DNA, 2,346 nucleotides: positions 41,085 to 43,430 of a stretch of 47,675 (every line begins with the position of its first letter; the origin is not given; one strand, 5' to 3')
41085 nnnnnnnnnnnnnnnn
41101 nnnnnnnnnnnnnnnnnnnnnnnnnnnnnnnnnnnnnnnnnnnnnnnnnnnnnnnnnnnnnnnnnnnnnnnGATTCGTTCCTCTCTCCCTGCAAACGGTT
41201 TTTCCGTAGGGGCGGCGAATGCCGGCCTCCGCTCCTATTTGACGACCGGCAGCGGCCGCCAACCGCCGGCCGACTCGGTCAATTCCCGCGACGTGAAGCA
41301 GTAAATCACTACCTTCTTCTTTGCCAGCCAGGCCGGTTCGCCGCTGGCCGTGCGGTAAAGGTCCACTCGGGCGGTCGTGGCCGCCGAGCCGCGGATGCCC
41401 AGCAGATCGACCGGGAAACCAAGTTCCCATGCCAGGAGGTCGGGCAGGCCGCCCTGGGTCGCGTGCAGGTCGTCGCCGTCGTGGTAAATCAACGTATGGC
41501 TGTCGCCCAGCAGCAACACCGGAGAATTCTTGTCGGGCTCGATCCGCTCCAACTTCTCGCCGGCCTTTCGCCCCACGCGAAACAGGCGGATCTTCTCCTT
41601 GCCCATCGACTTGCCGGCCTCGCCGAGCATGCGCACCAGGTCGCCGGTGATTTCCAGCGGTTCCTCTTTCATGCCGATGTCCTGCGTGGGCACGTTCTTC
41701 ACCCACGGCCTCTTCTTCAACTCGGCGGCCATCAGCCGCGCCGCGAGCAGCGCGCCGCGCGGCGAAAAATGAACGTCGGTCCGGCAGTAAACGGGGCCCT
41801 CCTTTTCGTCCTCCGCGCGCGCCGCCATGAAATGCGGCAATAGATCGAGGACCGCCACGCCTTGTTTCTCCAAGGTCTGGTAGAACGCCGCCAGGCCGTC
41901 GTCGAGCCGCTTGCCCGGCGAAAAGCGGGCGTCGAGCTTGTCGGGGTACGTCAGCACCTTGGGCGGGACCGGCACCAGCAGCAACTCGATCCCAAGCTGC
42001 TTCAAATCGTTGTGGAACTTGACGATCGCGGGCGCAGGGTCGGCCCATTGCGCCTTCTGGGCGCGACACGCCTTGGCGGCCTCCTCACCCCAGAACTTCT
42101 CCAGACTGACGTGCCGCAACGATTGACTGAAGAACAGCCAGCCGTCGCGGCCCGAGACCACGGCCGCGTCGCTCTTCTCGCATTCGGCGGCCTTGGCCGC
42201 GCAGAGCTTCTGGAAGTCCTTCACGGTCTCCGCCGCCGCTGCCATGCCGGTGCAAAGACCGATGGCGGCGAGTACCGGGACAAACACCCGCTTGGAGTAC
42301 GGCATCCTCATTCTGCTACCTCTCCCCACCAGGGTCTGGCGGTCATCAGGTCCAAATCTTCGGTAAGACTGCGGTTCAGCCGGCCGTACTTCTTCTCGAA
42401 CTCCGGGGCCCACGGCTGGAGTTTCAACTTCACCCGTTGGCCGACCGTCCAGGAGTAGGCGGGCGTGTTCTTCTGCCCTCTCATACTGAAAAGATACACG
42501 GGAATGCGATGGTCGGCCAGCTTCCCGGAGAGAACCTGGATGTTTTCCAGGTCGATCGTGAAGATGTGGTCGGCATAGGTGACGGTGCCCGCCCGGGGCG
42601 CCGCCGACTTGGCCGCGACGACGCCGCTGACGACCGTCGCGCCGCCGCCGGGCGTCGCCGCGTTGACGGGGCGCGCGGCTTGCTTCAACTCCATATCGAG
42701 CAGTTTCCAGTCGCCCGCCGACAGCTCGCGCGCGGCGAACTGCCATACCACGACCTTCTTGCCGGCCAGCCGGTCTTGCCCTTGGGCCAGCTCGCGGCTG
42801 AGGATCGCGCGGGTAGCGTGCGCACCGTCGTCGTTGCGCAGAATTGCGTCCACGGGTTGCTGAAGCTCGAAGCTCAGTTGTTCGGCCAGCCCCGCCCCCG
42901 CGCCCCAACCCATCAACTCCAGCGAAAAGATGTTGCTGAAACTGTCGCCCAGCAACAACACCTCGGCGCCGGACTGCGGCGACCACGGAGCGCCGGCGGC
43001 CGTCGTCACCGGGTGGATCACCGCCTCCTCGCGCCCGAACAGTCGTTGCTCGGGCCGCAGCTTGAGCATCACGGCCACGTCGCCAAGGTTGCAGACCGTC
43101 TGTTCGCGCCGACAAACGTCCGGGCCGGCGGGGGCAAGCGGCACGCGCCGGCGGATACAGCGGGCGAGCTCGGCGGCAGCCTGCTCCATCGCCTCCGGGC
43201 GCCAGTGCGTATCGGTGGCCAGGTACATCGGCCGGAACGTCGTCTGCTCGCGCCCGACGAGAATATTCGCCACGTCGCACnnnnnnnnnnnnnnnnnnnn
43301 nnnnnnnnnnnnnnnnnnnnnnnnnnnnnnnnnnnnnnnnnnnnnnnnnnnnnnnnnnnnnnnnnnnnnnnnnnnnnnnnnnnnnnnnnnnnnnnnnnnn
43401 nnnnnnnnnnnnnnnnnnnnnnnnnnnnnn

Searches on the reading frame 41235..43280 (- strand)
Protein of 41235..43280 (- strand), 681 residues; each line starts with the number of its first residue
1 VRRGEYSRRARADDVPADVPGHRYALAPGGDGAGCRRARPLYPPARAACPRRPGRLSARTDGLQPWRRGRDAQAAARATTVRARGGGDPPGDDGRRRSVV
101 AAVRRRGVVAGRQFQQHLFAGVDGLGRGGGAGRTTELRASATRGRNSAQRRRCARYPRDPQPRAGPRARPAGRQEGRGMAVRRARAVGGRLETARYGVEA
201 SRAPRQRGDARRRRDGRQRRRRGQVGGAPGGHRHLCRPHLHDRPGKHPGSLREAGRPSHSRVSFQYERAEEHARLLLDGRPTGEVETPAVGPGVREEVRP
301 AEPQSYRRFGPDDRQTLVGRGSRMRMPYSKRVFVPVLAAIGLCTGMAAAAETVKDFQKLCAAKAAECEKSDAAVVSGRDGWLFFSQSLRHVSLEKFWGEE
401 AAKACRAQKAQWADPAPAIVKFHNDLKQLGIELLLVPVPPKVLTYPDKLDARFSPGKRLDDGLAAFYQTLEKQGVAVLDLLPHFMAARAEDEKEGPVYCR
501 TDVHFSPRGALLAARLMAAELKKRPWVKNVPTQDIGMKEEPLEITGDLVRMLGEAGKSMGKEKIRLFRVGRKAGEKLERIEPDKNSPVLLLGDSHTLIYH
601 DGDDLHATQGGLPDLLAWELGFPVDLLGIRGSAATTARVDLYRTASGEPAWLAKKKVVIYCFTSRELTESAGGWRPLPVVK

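Call 17: search_protein_families(library=pfam, proteins=[window:41235-43280:-], max_evalue=0.01)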
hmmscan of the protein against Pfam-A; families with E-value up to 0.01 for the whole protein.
window:41235-43280:- (681 aa): 2 families
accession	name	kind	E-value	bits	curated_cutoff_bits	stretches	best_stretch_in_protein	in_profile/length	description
PF16822.11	ALGX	-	8.5e-32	111.3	26.5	1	374-596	1-212/268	SGNH hydrolase-like domain, acetyltransferase AlgX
PF19040.6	SGNH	-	0.0001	22.6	27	0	464-518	192-247/248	SGNH domain (fused to AT3 domains)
